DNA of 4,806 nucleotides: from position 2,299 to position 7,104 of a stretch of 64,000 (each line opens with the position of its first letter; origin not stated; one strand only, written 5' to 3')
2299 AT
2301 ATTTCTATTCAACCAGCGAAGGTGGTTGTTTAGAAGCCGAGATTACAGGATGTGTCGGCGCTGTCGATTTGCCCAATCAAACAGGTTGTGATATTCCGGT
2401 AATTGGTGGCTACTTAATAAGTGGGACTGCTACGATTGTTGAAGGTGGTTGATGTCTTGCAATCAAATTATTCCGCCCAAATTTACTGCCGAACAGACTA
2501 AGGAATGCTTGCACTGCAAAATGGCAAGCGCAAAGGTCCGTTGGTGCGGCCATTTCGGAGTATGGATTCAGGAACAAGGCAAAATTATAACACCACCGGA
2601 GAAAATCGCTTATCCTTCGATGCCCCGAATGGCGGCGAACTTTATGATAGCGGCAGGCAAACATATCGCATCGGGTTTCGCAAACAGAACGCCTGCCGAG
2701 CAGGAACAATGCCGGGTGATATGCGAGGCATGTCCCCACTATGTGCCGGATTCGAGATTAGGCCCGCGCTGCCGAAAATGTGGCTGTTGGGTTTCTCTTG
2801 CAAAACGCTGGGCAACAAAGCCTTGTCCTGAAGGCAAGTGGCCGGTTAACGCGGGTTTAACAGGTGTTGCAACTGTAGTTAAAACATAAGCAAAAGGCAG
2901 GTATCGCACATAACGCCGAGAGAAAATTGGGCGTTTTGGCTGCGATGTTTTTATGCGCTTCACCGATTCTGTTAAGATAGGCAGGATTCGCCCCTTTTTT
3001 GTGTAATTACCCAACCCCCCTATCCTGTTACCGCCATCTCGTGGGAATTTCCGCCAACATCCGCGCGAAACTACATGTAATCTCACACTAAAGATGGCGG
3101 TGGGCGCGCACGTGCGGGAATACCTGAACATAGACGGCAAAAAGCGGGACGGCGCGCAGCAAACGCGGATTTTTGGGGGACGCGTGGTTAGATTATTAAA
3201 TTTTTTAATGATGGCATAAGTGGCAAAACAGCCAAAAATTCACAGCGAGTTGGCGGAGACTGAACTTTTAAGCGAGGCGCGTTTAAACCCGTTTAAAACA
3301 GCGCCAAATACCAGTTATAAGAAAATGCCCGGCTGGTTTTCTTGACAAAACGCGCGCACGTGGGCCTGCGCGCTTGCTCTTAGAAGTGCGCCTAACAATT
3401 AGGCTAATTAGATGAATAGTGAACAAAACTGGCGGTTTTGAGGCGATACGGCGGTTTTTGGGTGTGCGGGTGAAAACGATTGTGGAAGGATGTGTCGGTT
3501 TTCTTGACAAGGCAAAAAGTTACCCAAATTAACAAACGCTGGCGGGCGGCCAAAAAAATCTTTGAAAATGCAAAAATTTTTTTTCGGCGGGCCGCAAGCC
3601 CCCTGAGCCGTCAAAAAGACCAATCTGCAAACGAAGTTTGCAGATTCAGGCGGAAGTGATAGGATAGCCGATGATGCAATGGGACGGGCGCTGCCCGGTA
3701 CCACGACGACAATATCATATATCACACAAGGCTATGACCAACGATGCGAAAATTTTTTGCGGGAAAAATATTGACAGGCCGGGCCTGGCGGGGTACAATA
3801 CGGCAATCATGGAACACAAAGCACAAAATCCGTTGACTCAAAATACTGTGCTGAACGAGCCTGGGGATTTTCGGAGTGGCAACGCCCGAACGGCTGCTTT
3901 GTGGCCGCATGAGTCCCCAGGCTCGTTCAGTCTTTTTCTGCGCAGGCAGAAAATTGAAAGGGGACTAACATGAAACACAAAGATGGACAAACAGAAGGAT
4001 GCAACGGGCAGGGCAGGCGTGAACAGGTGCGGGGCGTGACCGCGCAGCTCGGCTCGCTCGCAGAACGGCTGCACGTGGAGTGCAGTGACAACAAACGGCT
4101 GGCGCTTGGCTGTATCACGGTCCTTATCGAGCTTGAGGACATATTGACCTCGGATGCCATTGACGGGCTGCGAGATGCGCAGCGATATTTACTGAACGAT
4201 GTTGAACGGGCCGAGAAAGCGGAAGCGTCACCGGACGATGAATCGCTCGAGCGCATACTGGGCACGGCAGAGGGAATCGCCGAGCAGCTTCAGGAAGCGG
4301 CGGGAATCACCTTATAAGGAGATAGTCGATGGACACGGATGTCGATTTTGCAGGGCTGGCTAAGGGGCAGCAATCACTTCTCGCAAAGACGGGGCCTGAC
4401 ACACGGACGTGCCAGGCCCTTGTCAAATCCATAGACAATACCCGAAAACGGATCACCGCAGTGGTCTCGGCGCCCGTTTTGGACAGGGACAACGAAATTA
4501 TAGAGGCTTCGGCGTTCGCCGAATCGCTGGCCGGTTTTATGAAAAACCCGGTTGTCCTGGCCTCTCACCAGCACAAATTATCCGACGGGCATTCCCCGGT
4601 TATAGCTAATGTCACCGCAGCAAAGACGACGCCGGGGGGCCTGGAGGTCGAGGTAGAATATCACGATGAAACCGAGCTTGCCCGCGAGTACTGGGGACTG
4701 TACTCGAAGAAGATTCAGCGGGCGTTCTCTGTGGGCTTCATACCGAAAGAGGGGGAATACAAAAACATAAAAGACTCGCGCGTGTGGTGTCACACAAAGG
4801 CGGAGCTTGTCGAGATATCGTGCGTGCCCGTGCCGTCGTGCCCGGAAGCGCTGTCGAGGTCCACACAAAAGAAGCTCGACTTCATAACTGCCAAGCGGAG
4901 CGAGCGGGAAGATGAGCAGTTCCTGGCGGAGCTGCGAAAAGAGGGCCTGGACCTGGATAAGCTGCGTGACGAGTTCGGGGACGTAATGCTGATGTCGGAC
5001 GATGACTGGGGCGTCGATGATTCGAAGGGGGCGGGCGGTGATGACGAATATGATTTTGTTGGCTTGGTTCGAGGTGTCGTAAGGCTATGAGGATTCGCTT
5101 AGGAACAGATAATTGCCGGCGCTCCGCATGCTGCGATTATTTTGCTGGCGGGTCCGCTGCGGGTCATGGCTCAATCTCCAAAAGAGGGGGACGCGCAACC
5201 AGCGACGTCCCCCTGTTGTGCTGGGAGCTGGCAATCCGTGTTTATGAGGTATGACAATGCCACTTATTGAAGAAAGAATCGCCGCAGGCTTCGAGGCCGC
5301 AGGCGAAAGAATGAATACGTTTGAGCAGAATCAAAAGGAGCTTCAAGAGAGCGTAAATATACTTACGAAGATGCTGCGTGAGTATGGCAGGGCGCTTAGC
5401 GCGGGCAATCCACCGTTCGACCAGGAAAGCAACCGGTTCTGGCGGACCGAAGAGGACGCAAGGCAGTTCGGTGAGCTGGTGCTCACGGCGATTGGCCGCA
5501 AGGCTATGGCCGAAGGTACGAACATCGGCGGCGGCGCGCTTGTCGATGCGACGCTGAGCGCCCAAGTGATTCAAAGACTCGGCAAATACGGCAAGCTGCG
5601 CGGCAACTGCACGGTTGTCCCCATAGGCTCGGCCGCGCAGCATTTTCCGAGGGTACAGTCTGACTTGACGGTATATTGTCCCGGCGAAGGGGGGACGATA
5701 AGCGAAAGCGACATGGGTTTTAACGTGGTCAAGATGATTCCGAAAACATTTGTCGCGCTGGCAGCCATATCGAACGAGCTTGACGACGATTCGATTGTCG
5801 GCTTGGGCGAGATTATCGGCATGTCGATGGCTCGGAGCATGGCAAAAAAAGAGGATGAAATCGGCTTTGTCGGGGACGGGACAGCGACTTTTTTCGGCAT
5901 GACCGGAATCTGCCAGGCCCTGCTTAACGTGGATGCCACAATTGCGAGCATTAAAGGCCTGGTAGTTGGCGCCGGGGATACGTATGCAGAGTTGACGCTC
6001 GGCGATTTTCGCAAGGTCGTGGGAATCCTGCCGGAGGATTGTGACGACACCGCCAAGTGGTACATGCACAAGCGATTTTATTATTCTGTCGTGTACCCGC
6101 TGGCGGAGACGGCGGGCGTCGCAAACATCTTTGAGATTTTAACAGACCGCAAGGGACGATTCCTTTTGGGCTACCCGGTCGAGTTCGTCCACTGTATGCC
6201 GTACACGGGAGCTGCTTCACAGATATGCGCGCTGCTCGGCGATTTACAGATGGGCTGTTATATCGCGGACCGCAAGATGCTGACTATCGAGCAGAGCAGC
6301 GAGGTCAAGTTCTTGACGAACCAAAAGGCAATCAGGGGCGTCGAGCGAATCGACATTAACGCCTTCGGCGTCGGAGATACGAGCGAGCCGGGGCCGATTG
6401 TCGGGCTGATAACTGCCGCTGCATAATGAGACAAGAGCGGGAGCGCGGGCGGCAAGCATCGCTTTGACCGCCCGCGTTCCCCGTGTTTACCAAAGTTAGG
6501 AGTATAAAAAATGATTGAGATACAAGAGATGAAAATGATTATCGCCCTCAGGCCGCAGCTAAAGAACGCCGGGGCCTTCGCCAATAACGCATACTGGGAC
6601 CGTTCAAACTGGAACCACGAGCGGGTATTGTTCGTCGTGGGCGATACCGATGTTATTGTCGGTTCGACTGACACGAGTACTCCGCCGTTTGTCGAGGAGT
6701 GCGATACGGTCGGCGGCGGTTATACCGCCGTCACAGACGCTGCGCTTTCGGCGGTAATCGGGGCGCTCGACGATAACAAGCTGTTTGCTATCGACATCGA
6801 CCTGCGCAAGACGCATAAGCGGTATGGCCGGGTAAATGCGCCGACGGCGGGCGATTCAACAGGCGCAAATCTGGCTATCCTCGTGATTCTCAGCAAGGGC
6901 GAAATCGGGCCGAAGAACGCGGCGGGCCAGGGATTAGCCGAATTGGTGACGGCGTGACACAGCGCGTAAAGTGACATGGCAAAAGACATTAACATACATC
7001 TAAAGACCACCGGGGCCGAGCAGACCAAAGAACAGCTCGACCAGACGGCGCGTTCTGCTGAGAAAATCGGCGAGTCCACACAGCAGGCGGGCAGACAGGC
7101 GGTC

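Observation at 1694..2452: Cys-rich protein with conserved N-terminus and completely replaced C-terminus between the two cassette copies (candidate hypervariable receptor-binding tip)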

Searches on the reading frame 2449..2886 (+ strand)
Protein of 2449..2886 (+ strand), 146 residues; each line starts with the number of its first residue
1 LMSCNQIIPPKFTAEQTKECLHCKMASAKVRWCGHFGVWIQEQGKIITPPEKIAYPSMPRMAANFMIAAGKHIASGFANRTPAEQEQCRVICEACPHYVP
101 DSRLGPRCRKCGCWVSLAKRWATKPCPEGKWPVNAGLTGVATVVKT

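Call 7: search_protein_families(library=pfam, proteins=[window:2449-2886:+], max_evalue=0.1)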
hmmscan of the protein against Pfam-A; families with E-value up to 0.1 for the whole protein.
window:2449-2886:+ (146 aa): 1 family
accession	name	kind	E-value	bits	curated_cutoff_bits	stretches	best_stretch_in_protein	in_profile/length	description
PF19668.4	DUF6171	-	0.04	14.7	27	1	89-131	43-80/80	Family of unknown function (DUF6171)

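Call 8: search_protein_families(library=phrogs, proteins=[window:2449-2886:+], max_evalue=0.1)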
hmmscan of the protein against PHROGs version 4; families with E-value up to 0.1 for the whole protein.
window:2449-2886:+ (146 aa): 1 family
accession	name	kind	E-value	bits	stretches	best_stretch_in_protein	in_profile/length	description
phrog_13558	-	unknown function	7.8e-09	36.4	1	65-131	4-68/69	-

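Call 74: search_protein_families(library=ncbifam, proteins=[window:2449-2886:+], max_evalue=0.01)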
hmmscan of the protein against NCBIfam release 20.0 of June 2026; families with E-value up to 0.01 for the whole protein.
window:2449-2886:+ (146 aa): 0 families

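Call 77: search_dna_similar(query=window:2449-2886:+, collection=phages, mode=protein, max_evalue=0.001, max_rows=15)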
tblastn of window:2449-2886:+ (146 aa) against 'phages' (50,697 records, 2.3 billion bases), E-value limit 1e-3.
No match.

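Call 97: search_protein_families(library=padloc, proteins=[window:2449-2886:+], max_evalue=0.01)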
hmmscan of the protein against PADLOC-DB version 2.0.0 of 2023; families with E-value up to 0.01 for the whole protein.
window:2449-2886:+ (146 aa): 0 families

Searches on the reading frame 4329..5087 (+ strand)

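Call 7: search_protein_families(library=pfam, proteins=[window:4329-5087:+], max_evalue=0.1)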
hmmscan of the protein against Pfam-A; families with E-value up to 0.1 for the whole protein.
window:4329-5087:+ (253 aa): 1 family
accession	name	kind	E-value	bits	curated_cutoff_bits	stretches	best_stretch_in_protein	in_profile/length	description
PF04586.22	Peptidase_S78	-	8.4e-08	33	21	1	52-176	31-152/165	Caudovirus prohead serine protease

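Call 8: search_protein_families(library=phrogs, proteins=[window:4329-5087:+], max_evalue=0.1)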
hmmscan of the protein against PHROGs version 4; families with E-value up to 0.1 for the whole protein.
window:4329-5087:+ (253 aa): 7 families
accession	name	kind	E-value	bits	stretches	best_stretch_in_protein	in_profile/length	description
phrog_80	-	head and packaging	2.2e-23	84.3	1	24-206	218-405/607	head maturation protease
phrog_617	-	head and packaging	6.6e-18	65.9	1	21-181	6-163/626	major head protein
phrog_11321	-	unknown function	6e-06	26.9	1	67-182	26-142/327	-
phrog_4523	-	head and packaging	2.5e-05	24.2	1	76-193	74-193/644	major head and protease protein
phrog_2263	-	head and packaging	0.016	15.1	1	81-179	80-176/551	major head protein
phrog_30146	-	unknown function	0.021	15.8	1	26-61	5-41/79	-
phrog_13361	-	unknown function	0.028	15.3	1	26-62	5-42/132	-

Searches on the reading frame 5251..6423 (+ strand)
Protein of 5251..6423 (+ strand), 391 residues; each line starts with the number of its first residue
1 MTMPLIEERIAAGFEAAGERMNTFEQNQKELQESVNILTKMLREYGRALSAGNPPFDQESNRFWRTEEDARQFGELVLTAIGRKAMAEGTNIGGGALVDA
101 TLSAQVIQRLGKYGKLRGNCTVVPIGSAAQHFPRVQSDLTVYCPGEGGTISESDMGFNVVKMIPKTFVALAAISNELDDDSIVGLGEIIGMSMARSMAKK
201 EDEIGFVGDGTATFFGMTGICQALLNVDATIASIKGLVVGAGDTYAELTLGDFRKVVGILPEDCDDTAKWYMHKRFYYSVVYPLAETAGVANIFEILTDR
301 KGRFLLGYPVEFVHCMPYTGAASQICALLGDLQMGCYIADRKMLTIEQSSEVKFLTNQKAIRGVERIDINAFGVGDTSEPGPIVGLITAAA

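Call 7: search_protein_families(library=pfam, proteins=[window:5251-6423:+], max_evalue=0.1)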
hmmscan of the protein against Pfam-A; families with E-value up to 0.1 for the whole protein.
window:5251-6423:+ (391 aa): 1 family
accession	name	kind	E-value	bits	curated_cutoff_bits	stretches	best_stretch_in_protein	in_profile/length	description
PF05065.19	Phage_capsid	-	1.5e-33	116.8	24.2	1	94-370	1-268/280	Phage capsid family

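Call 8: search_protein_families(library=phrogs, proteins=[window:5251-6423:+], max_evalue=0.1)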
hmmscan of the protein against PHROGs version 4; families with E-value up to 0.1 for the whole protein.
window:5251-6423:+ (391 aa): 3 families
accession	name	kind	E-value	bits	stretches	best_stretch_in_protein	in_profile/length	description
phrog_10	-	head and packaging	2.2e-31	110.6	1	14-369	307-622/752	major head protein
phrog_617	-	head and packaging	3.3e-10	40.5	1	132-352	388-587/626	major head protein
phrog_2263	-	head and packaging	0.02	14.8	1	66-220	240-402/551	major head protein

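Call 50: find_related_loci(query=window:5251-6423:+, collection=viral_contigs, flank=10000)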
Query window:5251-6423:+ (391 aa) in viral_contigs; peptide patterns used: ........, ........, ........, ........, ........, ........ (x = any residue, [..] = any of these).
18 stretches matched a pattern, but none encodes a relative of the query by tblastn (E <= 1e-3).

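Call 52: find_homologous_proteins(query=window:5251-6423:+, max_evalue=1e-20)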
Query window:5251-6423:+ (391 aa): 709 proteins with E <= 1e-20 among 8000 candidates; the best 120 are listed.
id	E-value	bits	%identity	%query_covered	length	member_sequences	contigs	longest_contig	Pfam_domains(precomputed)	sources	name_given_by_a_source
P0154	2.6e-257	871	100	99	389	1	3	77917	PF05065.20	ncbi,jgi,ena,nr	ncbi:MAG TPA: phage major capsid protein [Sedimentisphaerales bacterium]|nr:phage major capsid prote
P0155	6.8e-235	797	90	99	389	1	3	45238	PF05065.20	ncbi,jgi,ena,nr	ncbi:MAG TPA: phage major capsid protein [Sedimentisphaerales bacterium]|nr:phage major capsid prote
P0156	5.7e-174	597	68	98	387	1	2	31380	PF05065.20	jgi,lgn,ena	-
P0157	6.5e-170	583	67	99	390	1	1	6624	PF05065.20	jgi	jgi:HK97 family phage major capsid protein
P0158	2.6e-167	575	65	99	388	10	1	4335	PF05065.20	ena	-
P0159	4.0e-158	544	63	99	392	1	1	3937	PF05065.20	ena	-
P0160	7.4e-158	544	64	99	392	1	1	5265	PF05065.20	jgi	-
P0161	2.1e-157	542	64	98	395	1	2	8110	PF05065.20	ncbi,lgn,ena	-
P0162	9.7e-155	533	62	99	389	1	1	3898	PF05065.20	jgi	-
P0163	2.0e-154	532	62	98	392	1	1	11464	PF05065.20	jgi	-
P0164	3.2e-154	532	62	99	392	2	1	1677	PF05065.20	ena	-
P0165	1.4e-153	530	62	99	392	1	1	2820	PF05065.20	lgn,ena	-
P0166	2.1e-151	522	59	100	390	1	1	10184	PF05065.20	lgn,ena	-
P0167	1.4e-149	516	58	99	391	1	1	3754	PF05065.20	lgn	-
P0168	8.0e-147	507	61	98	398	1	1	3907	PF05065.20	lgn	-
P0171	7.3e-144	498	59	99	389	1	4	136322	PF05065.20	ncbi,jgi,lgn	-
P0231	3.8e-130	452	55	98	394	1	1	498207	PF05065.20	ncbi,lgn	-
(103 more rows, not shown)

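Call 53: find_encoding_contigs(protein=P0155, flank=10000, max_places=2)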
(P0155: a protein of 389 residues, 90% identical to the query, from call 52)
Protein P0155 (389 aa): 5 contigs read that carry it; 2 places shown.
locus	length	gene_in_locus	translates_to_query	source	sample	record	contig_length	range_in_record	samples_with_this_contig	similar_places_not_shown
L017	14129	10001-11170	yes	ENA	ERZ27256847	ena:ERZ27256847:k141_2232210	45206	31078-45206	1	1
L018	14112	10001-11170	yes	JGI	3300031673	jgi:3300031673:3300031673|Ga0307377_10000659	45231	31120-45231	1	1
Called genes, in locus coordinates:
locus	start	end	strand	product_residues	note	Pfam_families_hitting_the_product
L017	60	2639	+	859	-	PF13734:Inhibitor_I69 (weak), PF01640:Peptidase_C10, PF13620:CarboxypepD_reg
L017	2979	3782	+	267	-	PF02401:LYTB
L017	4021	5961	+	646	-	PF13509:S1_2 (faint), PF00575:S1, PF00575:S1, PF23459:S1_RRP5 (weak), PF00575:S1, PF23459:S1_RRP5, PF00575:S1, PF23459:S1_RRP5 (weak), +2 more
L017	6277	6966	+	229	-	PF04542:Sigma70_r2, PF04539:Sigma70_r3, PF04545:Sigma70_r4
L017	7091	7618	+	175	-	PF00156:Pribosyltran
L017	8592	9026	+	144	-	-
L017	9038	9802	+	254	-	PF04586:Peptidase_S78 (weak)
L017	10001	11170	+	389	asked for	PF05065:Phage_capsid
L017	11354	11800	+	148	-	-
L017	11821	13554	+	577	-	-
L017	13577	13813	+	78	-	-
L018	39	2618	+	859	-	PF13734:Inhibitor_I69 (weak), PF01640:Peptidase_C10, PF13620:CarboxypepD_reg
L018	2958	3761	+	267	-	PF02401:LYTB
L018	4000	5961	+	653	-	PF13509:S1_2 (faint), PF00575:S1, PF00575:S1, PF23459:S1_RRP5 (weak), PF00575:S1, PF23459:S1_RRP5, PF00575:S1, PF23459:S1_RRP5 (weak), +2 more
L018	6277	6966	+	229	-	PF04542:Sigma70_r2, PF04539:Sigma70_r3, PF04545:Sigma70_r4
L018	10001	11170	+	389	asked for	PF05065:Phage_capsid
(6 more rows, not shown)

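Call 54: find_encoding_contigs(protein=P0231, flank=10000, max_places=1)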
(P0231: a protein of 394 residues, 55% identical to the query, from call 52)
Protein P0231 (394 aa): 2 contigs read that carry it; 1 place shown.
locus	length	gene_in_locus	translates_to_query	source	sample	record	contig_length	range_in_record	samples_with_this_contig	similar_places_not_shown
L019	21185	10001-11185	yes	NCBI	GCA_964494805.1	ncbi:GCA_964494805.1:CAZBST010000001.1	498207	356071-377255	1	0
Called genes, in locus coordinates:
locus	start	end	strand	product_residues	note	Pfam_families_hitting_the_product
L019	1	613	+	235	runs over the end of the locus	PF13886:TM7S3_TM198 (faint)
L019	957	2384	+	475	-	PF02881:SRP54_N, PF06414:Zeta_toxin (weak), PF00448:SRP54, PF13671:AAA_33 (weak), PF02978:SRP_SPB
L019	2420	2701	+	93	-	-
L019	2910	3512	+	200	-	-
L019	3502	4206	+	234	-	PF01746:tRNA_m1G_MT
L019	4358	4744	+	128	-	PF01245:Ribosomal_L19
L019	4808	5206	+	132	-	PF08378:NERD (weak), PF02021:UPF0102, PF01939:NucS_C (weak)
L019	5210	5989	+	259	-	PF01026:TatD_DNase, PF01979:Amidohydro_1 (faint)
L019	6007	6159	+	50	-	-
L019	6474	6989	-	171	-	PF01381:HTH_3, PF12844:HTH_19, PF13560:HTH_31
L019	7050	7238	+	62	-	-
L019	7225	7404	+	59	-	-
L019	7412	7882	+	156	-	-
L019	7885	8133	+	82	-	-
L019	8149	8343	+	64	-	-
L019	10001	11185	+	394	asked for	PF05065:Phage_capsid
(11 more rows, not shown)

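Call 63: find_encoding_contigs(protein=P0156, flank=10000, max_places=1)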
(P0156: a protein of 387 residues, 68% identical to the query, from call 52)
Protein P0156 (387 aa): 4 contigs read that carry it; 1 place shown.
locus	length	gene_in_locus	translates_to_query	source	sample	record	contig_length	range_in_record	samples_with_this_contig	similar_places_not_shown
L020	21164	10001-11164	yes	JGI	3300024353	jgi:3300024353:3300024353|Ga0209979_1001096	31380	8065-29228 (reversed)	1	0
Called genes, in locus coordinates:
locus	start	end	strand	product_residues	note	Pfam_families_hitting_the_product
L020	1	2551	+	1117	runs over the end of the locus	PF13734:Inhibitor_I69, PF01640:Peptidase_C10, PF13620:CarboxypepD_reg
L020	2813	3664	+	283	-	PF02401:LYTB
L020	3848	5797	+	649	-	PF00575:S1, PF00575:S1, PF00575:S1, PF23459:S1_RRP5 (weak), PF00575:S1, PF23459:S1_RRP5, PF00575:S1, PF23459:S1_RRP5 (weak), +4 more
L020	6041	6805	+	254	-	PF04542:Sigma70_r2, PF04539:Sigma70_r3 (faint), PF04545:Sigma70_r4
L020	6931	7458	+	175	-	PF00156:Pribosyltran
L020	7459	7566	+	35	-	-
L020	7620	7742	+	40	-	-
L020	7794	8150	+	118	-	-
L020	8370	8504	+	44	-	-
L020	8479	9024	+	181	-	-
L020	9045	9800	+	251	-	PF04586:Peptidase_S78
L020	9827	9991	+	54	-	-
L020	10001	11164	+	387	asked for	PF05065:Phage_capsid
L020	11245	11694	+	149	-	-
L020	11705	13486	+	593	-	-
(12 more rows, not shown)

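Call 64: find_encoding_contigs(protein=P0171, flank=10000, max_places=1)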
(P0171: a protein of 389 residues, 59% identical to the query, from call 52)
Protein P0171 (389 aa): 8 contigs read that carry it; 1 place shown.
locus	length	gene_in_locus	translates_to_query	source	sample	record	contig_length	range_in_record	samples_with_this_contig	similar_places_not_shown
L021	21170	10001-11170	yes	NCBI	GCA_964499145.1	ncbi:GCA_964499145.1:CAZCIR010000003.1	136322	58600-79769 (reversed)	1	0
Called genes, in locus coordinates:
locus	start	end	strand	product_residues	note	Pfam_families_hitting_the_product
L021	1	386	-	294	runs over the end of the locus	PF03755:YicC-like_N, PF08340:YicC-like_C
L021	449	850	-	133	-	PF03840:SecG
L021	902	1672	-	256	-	PF00121:TIM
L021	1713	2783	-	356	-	PF01817:CM_2, PF00800:PDT, PF01842:ACT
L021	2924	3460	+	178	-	PF01035:DNA_binding_1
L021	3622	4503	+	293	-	-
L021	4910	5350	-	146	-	PF00892:EamA (weak)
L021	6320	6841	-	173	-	PF01381:HTH_3, PF12844:HTH_19, PF13560:HTH_31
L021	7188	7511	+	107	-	-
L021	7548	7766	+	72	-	-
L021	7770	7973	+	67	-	-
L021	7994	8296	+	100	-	-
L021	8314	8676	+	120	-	-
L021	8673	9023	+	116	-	-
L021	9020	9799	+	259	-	PF04586:Peptidase_S78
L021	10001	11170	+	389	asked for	PF05065:Phage_capsid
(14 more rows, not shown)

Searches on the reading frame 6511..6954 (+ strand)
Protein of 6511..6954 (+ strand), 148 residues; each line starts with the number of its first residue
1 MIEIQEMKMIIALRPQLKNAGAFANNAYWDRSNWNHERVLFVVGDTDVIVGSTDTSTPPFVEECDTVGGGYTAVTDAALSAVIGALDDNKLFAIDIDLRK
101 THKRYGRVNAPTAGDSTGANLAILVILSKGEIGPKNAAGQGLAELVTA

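Call 7: search_protein_families(library=pfam, proteins=[window:6511-6954:+], max_evalue=0.1)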
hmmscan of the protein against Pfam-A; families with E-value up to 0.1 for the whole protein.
window:6511-6954:+ (148 aa): 0 families

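Call 8: search_protein_families(library=phrogs, proteins=[window:6511-6954:+], max_evalue=0.1)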
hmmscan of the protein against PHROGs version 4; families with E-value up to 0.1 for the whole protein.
window:6511-6954:+ (148 aa): 1 family
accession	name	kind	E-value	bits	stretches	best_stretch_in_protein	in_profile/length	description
phrog_5707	-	unknown function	1.4e-07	32.5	1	30-131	33-130/134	-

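Call 74: search_protein_families(library=ncbifam, proteins=[window:6511-6954:+], max_evalue=0.01)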
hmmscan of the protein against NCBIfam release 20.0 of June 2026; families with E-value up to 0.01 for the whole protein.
window:6511-6954:+ (148 aa): 0 families

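Call 97: search_protein_families(library=padloc, proteins=[window:6511-6954:+], max_evalue=0.01)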
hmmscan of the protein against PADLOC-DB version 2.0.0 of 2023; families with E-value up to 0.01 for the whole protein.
window:6511-6954:+ (148 aa): 0 families
